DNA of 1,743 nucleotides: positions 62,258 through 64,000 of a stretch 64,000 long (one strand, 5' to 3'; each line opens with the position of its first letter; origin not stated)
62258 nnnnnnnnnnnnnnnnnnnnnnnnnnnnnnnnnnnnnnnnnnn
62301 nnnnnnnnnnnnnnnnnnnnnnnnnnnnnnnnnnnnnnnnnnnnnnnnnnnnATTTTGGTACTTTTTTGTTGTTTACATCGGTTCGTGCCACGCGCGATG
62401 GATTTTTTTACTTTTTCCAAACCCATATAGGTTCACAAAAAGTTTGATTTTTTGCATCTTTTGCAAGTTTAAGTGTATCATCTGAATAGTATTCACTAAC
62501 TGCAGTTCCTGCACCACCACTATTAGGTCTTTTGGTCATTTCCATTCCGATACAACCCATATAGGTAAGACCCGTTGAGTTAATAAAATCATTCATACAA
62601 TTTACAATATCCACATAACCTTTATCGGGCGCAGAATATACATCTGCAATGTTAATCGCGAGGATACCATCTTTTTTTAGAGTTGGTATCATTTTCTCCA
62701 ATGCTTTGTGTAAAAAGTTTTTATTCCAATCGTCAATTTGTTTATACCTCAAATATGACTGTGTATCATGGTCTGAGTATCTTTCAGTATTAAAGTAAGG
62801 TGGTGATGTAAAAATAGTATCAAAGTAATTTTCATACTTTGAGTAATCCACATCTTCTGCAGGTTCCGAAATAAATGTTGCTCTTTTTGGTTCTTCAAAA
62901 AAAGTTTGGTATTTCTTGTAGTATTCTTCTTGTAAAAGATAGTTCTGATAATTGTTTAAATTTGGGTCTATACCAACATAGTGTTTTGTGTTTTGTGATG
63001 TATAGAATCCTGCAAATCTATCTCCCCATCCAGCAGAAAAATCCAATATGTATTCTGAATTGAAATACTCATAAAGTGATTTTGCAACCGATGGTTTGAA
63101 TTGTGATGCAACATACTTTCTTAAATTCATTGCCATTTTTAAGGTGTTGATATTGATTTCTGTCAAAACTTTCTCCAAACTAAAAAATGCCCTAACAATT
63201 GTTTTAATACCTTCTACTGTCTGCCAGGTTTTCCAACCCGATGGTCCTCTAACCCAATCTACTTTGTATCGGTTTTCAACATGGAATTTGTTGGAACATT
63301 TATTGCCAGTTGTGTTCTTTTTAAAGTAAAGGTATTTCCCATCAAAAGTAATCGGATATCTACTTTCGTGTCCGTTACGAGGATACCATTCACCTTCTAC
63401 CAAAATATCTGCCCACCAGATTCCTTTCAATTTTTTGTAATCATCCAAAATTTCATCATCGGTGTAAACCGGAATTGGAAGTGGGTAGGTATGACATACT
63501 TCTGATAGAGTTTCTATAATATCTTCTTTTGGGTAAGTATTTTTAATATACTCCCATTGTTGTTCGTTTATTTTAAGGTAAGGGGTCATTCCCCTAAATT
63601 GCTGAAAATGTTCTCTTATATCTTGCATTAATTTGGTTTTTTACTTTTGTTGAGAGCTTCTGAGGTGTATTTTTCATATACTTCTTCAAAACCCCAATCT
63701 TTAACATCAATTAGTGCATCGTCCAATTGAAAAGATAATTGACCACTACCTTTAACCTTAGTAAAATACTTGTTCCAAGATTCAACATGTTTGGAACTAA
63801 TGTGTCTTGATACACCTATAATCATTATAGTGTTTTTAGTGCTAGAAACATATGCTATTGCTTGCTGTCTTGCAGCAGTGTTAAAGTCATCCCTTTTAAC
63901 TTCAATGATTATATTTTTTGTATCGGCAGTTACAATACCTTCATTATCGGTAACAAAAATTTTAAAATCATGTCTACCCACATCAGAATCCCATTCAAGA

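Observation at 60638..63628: Tandem paralogous amino-methyltransferase-like genes with large novel N-terminal domains next to the DNA polymerase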

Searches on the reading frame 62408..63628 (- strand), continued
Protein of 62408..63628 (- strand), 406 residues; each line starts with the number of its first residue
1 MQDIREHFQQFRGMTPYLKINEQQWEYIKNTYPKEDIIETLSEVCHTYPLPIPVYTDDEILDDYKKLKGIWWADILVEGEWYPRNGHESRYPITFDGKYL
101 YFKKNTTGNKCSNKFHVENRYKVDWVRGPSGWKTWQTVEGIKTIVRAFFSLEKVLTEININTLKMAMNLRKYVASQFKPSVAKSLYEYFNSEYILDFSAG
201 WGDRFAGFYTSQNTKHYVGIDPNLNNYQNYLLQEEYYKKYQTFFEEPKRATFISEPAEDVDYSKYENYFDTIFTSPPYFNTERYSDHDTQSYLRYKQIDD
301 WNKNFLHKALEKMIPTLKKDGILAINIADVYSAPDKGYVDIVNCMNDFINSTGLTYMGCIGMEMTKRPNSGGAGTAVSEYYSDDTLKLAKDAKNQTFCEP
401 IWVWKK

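Call 77: find_related_loci(query=A4, collection=genome_contigs, flank=8000)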
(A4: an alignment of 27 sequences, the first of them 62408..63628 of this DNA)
Query A4 (406 aa) in genome_contigs; peptide patterns used: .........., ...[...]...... (x = any residue, [..] = any of these).
319 stretches matched a pattern; 91 encode a relative of the query (tblastn E <= 1e-3); the best 80 are kept; 80 distinct loci.
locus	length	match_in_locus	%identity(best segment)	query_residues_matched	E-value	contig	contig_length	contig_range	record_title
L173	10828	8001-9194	45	6-406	3e-113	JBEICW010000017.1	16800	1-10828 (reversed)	MAG: Ignavibacteria bacterium isolate Sample-101-S75-bin-157 Sample_101_S75-bin_157-k141_741719, whole genome shotgun se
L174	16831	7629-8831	48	7-406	3e-124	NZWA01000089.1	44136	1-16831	MAG: Flavobacteriales bacterium isolate NAT55 133359, whole genome shotgun sequence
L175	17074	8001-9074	38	20-406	7e-69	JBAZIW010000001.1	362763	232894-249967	MAG: Candidatus Paceibacterota bacterium isolate SO_2017_LW4_104 scaffold_78_c1_LW137-91_2017, whole genome shotgun sequ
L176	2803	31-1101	36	17-406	2e-65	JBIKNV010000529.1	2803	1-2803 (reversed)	MAG: Pirellulales bacterium isolate ME2014-10-11_3300043567_group5_bin50 Rohwer_bin1675_scaffold_6901_c3, whole genome s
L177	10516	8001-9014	36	18-371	2e-63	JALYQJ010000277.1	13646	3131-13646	MAG: Acidobacteriota bacterium isolate MDV bin60 SD1454-56_k127_152419, whole genome shotgun sequence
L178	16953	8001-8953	41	38-371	2e-46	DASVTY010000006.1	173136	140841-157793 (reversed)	MAG TPA_asm: Pyrinomonadaceae bacterium isolate SMAG_U3303 k141_622424, whole genome shotgun sequence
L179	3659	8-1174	30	26-403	1e-40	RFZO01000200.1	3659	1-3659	MAG: Actinomycetota bacterium isolate WB5_3A_088 contig_100_199, whole genome shotgun sequence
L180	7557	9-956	31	34-369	3e-38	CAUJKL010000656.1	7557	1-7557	MAG: Planctomycetota bacterium isolate KLAP164 genome assembly, contig: KLAP164_130411, whole genome shotgun sequence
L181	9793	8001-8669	33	166-406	1e-34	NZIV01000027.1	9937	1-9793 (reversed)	MAG: Candidatus Neomarinimicrobiota bacterium isolate MED589 MHASMcontig_565749, whole genome shotgun sequence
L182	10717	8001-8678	33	135-370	1e-32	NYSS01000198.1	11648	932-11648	MAG: Planctomycetota bacterium isolate CPC9 MHASMcontig_875735, whole genome shotgun sequence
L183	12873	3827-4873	28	17-378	1e-34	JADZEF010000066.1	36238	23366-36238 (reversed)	MAG: Planctomycetaceae bacterium isolate SJ810 c_000000199447, whole genome shotgun sequence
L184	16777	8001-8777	30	126-370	2e-31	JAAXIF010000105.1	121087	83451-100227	MAG: Sphingobacteriales bacterium isolate SW22112_bin_1 NODE_46_length_121087_cov_106.654248, whole genome shotgun seque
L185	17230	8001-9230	29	1-406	2e-36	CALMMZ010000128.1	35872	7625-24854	MAG TPA_asm: uncultured bacterium isolate SRR5676435_bin.113_CONCOCT_v1.1_MAG genome assembly, contig: ERZ724544.338, wh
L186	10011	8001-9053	27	20-370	1e-30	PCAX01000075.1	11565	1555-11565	MAG: Chloroflexota bacterium isolate NP1277 MHASMcontig_405515, whole genome shotgun sequence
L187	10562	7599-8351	32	166-406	8e-31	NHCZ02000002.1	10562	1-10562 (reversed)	MAG: bacterium TMED46 isolate TMED46 MHASMcontig_903853, whole genome shotgun sequence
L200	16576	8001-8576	33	140-330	6e-24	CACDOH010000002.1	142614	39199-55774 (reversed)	uncultured Pelagibacteraceae bacterium isolate AG-904-D18 genome assembly, contig: AG-904-D18_NODE_2, whole genome shotg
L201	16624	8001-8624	35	177-369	4e-24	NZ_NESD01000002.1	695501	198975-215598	Limnohabitans sp. Jir61 LimA-Jir61-C2, whole genome shotgun sequence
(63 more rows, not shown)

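Call 80: search_protein_families(library=pfam, proteins=[L201:3383-5410:-, L201:5407-6030:-, L201:6142-7194:+, L201:7197-8729:+, L201:8987-9568:-, L201:10585-11250:-, L201:11703-12314:-, L201:12402-12845:+], max_evalue=0.01)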
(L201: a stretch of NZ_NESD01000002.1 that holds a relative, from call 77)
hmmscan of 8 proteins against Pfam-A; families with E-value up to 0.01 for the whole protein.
L201:3383-5410:- (675 aa): 1 family
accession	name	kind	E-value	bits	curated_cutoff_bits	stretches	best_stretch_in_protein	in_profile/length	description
PF01555.25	N6_N4_Mtase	-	1.2e-38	133.8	26.7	1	91-390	1-212/221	DNA methylase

L201:5407-6030:- (207 aa): 3 families
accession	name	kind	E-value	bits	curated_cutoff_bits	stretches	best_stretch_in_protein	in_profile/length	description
PF10544.15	T5orf172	-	6.3e-18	65.6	20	1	4-88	2-98/101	T5orf172 domain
PF13455.12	MUG113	-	5.8e-17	62.5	22.3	1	17-88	1-71/73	Meiotically up-regulated gene 113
PF11123.14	DNA_Packaging_2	-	0.0026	18.2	27.5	0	135-153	34-51/79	DNA packaging protein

L201:6142-7194:+ (350 aa): 0 families

L201:7197-8729:+ (510 aa): 1 family
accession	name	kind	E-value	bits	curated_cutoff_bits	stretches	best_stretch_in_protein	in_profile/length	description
PF01555.25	N6_N4_Mtase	-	5.9e-05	23.5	26.7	1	378-456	1-61/221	DNA methylase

L201:8987-9568:- (193 aa): 0 families

L201:10585-11250:- (221 aa): 1 family
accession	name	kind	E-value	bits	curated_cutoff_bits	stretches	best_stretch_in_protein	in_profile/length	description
PF00589.27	Phage_integrase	-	2.5e-27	96.2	27.1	1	37-212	2-171/172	Phage integrase family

L201:11703-12314:- (203 aa): 0 families

L201:12402-12845:+ (147 aa): 1 family
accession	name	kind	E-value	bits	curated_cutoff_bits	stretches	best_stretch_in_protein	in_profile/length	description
PF20346.3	DUF6641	-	1.9e-15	57.5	27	1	5-132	20-141/143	Family of unknown function (DUF6641)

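Call 109: search_protein_families(library=pfam, proteins=[L170:8322-9947:+, L125:1011-2675:+, L125:2798-4423:+, L106:12338-13855:+, L158:8712-9368:+, L200:8714-9433:+, L106:11219-11920:+], max_evalue=0.01)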
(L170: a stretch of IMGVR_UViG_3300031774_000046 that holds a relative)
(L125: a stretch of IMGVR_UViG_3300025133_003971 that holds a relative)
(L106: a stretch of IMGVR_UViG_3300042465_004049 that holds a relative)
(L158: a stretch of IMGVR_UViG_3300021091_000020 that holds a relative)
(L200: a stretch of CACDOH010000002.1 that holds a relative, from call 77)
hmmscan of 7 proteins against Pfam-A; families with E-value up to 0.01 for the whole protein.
L170:8322-9947:+ (542 aa): 1 family
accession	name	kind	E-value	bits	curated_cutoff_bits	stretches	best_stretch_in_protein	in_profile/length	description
PF00118.29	Cpn60_TCP1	-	5.4e-72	243.5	34.3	1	24-526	1-489/490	TCP-1/cpn60 chaperonin family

L125:1011-2675:+ (555 aa): 0 families

L125:2798-4423:+ (542 aa): 1 family
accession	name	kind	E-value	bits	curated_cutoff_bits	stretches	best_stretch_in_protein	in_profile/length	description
PF13589.12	HATPase_c_3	-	0.0042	17.5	25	0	62-135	20-96/137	Histidine kinase-, DNA gyrase B-, and HSP90-like ATPase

L106:12338-13855:+ (506 aa): 7 families
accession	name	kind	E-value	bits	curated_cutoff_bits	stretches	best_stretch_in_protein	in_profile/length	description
PF00733.27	Asn_synthase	-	1.9e-42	146.7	21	2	217-356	4-141/354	Asparagine synthase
PF13537.11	GATase_7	-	2.2e-30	105.6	25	1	51-162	1-122/123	Glutamine amidotransferase domain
PF13522.11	GATase_6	-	9.2e-27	94.1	27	1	42-157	7-130/130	Glutamine amidotransferase domain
PF02540.23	NAD_synthase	-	0.001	18.7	21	1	234-301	22-92/242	NAD synthase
PF03054.22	tRNA_Me_trans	-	0.0029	17.7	20.6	1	233-279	3-49/202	tRNA methyl transferase HUP domain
PF06508.19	QueC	-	0.0058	16.6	22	1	237-304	6-74/210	Queuosine biosynthesis protein QueC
PF24167.1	DUF7411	-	0.0071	16.4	28.7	0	235-312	5-77/194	Family of unknown function (DUF7411)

L158:8712-9368:+ (219 aa): 2 families
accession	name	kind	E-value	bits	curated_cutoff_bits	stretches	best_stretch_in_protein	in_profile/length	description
PF23780.1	S-AdoMet_lyase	-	3.3e-13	50.2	28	1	47-161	3-114/133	S-Adenosylmethionine lyase family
PF11697.13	DUF3293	-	0.0028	18.7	25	1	54-128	11-73/73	Protein of unknown function (DUF3293)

L200:8714-9433:+ (240 aa): 0 families

L106:11219-11920:+ (234 aa): 1 family
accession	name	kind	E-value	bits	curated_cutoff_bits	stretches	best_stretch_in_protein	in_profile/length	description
PF00303.24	Thymidylat_synt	-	0.00062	19.4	24.3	1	103-216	104-211/266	Thymidylate synthase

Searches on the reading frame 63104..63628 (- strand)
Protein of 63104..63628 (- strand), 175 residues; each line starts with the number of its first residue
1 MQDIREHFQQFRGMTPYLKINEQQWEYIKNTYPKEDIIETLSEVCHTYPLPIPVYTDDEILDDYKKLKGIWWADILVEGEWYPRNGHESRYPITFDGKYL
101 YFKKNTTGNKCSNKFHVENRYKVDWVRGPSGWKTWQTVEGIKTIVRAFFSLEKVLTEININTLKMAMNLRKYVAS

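Call 71: search_protein_representatives(protein=window:63104-63628:-)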
Query: 175 residues. Proteins with E-value up to 0.001 (for the whole library): 124; up to 1e-10: 34; up to 1e-30: 3. The best 124 are listed.
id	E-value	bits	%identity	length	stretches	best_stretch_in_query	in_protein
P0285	1.3e-58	213.7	57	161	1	14-174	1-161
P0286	1.2e-45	171.5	69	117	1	3-104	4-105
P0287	2.5e-31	124.8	38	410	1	13-174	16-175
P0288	3.6e-29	117.7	55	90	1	3-90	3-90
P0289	2.5e-28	115.0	50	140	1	4-126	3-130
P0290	1.5e-25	105.9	51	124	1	3-95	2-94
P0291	7.1e-23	97.2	43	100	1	6-101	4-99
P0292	1.6e-22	96.0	43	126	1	1-111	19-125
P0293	9.4e-20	87.0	59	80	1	74-151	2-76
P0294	4.1e-19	84.9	45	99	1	9-106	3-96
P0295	7.1e-18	80.9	47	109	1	5-82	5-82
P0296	9.8e-17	77.2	32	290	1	19-175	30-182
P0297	1.8e-16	76.3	33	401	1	5-175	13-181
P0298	7.9e-16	74.2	32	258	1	13-175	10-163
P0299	2.2e-15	72.8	31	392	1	18-175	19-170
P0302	8.0e-14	67.7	29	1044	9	84-162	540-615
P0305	2.1e-13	66.4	29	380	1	18-175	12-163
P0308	9.5e-13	64.2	37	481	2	95-175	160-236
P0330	1.8e-09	53.5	29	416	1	7-175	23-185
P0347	1.0e-07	47.8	28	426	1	20-175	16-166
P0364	2.0e-06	43.6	28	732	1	18-175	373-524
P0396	4.1e-04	36.0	27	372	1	19-174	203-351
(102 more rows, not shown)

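Call 72: search_protein_families(library=pfam, proteins=[P0287, P0297, P0299, P0302, P0305, P0308, P0364, P0396, P0330, P0347], max_evalue=0.01)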
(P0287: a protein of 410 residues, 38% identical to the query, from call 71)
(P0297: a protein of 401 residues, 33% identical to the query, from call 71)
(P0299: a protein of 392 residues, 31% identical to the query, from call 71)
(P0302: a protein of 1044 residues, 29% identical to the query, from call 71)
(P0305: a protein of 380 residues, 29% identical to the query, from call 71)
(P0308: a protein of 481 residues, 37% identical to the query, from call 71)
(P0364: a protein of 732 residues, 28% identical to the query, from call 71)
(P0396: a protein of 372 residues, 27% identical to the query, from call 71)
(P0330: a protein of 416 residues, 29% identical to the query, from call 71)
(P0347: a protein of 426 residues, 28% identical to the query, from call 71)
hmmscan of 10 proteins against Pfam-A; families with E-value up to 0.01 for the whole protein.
P0287 (410 aa): 1 family
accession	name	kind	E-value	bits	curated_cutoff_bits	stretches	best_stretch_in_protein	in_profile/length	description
PF01555.25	N6_N4_Mtase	-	4.1e-05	24.1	26.7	1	271-344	2-61/221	DNA methylase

P0297 (401 aa): 1 family
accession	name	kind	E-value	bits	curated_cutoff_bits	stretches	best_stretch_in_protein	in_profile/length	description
PF01555.25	N6_N4_Mtase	-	8.6e-06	26.3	26.7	1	275-350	1-66/221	DNA methylase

P0299 (392 aa): 1 family
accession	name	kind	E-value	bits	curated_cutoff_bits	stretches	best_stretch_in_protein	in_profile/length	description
PF01555.25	N6_N4_Mtase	-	0.0005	20.5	26.7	1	257-392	2-83/221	DNA methylase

P0302 (1044 aa): 12 families
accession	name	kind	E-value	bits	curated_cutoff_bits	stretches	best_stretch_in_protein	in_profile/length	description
PF17963.7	Big_9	-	4.6e-15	56.7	23.6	0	6-102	1-87/89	Bacterial Ig domain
PF24221.1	Fn3_nematode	-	2.4e-10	40.8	27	0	552-607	17-72/127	Nematode fibronectin type-III domain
PF25759.1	HP1_ORF34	-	9.2e-07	29.1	27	0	713-754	46-87/180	Bacteriophage HP1 ORF34 baseplate complex protein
PF06183.18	DinI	-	1.7e-06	28.7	24.2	0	822-846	25-49/63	DinI-like family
PF23592.1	Cadherin_CELSR2_9th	-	1.6e-05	25.3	36.8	0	36-104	34-99/100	CELSR2-like, ninth cadherin domain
PF17112.10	Tom6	-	8.4e-05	22.4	18.8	0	482-494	13-25/45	Mitochondrial import receptor subunit Tom6, fungal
PF16184.11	Cadherin_3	-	0.00014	22.2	25.5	0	70-101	70-101/106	Cadherin-like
PF19190.6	BACON_2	-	0.00016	22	25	0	227-303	16-91/94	Viral BACON domain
PF10517.14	DM13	-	0.00022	22.2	25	0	292-334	49-91/105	Electron transfer DM13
PF10769.14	DUF2594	-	0.00051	20.4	24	0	837-857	7-27/74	Protein of unknown function (DUF2594)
PF21199.3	LAMININ_IV_B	-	0.00053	19.9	27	0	222-272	77-127/210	Laminin IV type B domain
PF08661.17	Rep_fac-A_3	-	0.0058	17.4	23.5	0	796-836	16-52/105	Replication factor A protein 3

P0305 (380 aa): 0 families

P0308 (481 aa): 2 families
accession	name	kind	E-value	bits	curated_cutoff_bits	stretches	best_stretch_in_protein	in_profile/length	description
PF01555.25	N6_N4_Mtase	-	8e-06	26.4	26.7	1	339-416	1-61/221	DNA methylase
PF14615.11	Rsa3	-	0.0032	17.5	27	0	248-272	3-27/46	Ribosome-assembly protein 3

P0364 (732 aa): 2 families
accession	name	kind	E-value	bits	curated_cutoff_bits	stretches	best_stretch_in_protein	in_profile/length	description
PF03161.18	LAGLIDADG_2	-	1.6e-35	122.9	25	1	156-327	2-160/168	LAGLIDADG DNA endonuclease family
PF01555.25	N6_N4_Mtase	-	8.1e-06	26.4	26.7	1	614-687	2-67/221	DNA methylase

P0396 (372 aa): 0 families

P0330 (416 aa): 1 family
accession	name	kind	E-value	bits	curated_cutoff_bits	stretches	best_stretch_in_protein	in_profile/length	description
PF01555.25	N6_N4_Mtase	-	3e-07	31.1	26.7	1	277-381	2-88/221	DNA methylase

P0347 (426 aa): 2 families
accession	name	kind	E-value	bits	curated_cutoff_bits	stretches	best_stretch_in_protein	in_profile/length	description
PF01555.25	N6_N4_Mtase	-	9.2e-08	32.7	26.7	1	257-421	2-139/221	DNA methylase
PF07669.17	Eco57I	-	0.0002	21.9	25.3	1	237-312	69-132/171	Eco57I restriction-modification methylase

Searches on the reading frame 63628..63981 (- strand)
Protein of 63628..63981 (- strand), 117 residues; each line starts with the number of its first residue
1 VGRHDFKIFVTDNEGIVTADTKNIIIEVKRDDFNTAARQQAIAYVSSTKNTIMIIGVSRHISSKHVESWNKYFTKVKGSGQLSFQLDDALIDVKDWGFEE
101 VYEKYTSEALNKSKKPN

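Call 3: search_protein_families(library=pfam, proteins=[window:63628-63981:-], max_evalue=1)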
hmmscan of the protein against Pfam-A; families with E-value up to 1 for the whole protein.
window:63628-63981:- (117 aa): 1 family
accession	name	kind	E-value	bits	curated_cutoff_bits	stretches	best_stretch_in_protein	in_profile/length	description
PF20548.3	DUF6762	-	0.026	15.1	27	1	60-113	21-74/132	Family of unknown function (DUF6762)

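Call 4: search_protein_families(library=phrogs, proteins=[window:63628-63981:-], max_evalue=0.01)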
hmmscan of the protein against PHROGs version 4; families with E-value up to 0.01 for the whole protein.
window:63628-63981:- (117 aa): 1 family
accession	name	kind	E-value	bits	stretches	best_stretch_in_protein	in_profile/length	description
phrog_25037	-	unknown function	0.0066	17.1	1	14-55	101-142/167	-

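Call 7: search_protein_families(library=ncbifam, proteins=[window:63628-63981:-], max_evalue=0.1)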
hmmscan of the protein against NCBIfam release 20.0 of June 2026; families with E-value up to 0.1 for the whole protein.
window:63628-63981:- (117 aa): 0 families
